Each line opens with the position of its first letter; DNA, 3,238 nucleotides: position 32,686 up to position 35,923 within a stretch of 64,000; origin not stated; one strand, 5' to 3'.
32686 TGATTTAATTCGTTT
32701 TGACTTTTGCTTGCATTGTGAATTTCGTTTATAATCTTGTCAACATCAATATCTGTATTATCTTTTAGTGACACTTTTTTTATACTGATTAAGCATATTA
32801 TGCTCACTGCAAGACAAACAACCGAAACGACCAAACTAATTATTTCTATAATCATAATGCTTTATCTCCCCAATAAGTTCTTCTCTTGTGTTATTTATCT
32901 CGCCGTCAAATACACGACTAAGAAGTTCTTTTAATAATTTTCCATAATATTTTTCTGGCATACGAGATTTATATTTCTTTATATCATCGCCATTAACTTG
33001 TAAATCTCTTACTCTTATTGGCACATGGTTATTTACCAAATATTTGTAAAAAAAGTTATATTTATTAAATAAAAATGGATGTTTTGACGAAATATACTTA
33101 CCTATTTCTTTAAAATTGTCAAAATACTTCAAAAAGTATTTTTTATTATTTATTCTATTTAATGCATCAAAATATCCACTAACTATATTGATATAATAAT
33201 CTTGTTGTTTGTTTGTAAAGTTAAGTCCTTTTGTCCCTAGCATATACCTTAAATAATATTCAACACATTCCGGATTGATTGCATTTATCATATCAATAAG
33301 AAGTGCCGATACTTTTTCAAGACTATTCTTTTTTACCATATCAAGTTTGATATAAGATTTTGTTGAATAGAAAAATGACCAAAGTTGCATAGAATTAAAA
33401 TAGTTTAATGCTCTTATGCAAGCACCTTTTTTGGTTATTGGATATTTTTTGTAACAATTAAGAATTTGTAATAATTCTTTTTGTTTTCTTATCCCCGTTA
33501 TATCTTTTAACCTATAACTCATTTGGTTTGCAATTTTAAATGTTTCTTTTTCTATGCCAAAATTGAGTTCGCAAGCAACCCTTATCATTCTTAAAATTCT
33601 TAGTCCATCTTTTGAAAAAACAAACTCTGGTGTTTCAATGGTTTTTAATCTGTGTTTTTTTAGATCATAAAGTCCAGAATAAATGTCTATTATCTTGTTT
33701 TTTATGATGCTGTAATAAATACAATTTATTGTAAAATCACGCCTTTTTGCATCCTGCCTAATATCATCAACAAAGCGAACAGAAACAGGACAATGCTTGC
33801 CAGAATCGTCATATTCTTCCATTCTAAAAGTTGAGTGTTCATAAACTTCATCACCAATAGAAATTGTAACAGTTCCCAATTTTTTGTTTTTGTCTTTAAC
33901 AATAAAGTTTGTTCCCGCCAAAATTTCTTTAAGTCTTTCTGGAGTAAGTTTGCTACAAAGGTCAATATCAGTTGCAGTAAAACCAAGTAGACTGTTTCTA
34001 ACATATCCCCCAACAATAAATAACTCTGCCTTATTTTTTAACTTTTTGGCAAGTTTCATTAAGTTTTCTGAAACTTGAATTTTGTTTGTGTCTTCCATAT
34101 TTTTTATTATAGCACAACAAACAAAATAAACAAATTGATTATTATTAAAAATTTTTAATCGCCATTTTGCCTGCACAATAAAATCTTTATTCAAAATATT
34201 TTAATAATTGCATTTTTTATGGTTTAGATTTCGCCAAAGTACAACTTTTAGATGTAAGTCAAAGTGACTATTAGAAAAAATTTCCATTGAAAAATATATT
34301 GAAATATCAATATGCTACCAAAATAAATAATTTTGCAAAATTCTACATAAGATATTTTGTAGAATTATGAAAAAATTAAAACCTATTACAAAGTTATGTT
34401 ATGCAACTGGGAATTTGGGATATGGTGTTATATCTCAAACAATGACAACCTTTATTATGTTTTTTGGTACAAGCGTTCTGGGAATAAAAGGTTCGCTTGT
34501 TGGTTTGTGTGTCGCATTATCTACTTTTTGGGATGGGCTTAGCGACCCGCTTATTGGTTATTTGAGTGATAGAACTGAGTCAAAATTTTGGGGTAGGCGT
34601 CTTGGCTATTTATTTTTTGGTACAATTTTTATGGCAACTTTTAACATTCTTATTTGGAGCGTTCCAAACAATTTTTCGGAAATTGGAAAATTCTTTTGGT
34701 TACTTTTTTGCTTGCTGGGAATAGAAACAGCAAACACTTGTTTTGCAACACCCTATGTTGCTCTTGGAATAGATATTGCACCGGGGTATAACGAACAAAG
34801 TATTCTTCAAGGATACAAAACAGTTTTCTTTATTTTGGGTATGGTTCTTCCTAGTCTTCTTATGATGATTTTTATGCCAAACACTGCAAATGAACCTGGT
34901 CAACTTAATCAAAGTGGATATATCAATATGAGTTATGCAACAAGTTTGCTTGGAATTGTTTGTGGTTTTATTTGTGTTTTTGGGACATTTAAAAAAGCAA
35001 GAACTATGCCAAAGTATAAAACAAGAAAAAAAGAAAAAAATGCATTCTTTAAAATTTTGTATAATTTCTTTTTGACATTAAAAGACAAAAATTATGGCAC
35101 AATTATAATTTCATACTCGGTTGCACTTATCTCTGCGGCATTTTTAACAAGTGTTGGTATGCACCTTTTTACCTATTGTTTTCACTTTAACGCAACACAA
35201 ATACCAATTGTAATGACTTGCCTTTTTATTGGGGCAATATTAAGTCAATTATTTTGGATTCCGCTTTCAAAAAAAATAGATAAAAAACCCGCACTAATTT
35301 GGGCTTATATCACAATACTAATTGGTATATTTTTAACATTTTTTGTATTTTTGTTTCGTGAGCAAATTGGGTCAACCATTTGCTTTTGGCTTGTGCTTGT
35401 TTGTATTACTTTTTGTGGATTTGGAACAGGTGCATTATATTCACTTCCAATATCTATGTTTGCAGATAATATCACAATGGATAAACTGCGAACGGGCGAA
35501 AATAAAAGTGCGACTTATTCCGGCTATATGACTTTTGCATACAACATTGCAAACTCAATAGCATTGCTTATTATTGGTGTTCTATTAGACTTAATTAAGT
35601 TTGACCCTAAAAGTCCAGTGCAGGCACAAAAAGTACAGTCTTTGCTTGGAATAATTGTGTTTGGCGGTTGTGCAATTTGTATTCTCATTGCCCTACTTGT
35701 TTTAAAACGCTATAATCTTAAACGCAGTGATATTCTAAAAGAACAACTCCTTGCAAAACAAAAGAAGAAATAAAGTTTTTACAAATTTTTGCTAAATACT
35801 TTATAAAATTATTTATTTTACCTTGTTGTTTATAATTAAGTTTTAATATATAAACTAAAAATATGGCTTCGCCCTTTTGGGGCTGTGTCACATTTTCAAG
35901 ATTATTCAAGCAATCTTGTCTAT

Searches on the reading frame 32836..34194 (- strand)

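Call 64: search_protein_families(library=pfam, proteins=[window:32836-34194:-], max_evalue=0.001)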
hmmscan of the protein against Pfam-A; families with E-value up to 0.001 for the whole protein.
window:32836-34194:- (452 aa): 2 families
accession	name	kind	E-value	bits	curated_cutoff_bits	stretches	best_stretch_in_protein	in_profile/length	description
PF01743.26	PolyA_pol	-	1.2e-29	103.7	23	1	58-183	1-125/126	Poly A polymerase head domain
PF13735.12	tRNA_NucTran2_2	-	5.4e-05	23.7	27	1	395-441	100-146/149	tRNA nucleotidyltransferase domain 2 putative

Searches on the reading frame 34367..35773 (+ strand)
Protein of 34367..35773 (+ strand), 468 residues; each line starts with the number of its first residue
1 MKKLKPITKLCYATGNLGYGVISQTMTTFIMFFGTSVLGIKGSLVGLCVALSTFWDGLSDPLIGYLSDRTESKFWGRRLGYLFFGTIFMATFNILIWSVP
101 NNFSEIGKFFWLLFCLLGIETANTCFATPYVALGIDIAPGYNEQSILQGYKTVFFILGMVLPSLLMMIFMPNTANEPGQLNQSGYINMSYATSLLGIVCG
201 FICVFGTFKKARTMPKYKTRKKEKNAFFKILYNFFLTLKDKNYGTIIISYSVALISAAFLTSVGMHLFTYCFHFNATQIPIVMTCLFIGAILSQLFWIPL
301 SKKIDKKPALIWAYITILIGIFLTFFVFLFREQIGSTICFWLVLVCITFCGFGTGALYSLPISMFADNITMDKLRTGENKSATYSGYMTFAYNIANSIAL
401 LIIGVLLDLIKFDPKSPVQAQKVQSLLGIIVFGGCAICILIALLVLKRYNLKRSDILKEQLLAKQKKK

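Call 64: search_protein_families(library=pfam, proteins=[window:34367-35773:+], max_evalue=0.001)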
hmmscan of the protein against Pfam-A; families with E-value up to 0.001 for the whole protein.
window:34367-35773:+ (468 aa): 2 families
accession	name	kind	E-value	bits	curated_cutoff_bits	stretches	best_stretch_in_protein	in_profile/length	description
PF13347.12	MFS_2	-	5.7e-67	226.5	27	1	11-452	1-426/427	MFS/sugar transport protein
PF07690.21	MFS_1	-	2.6e-30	106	33.4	2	21-399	7-346/347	Major Facilitator Superfamily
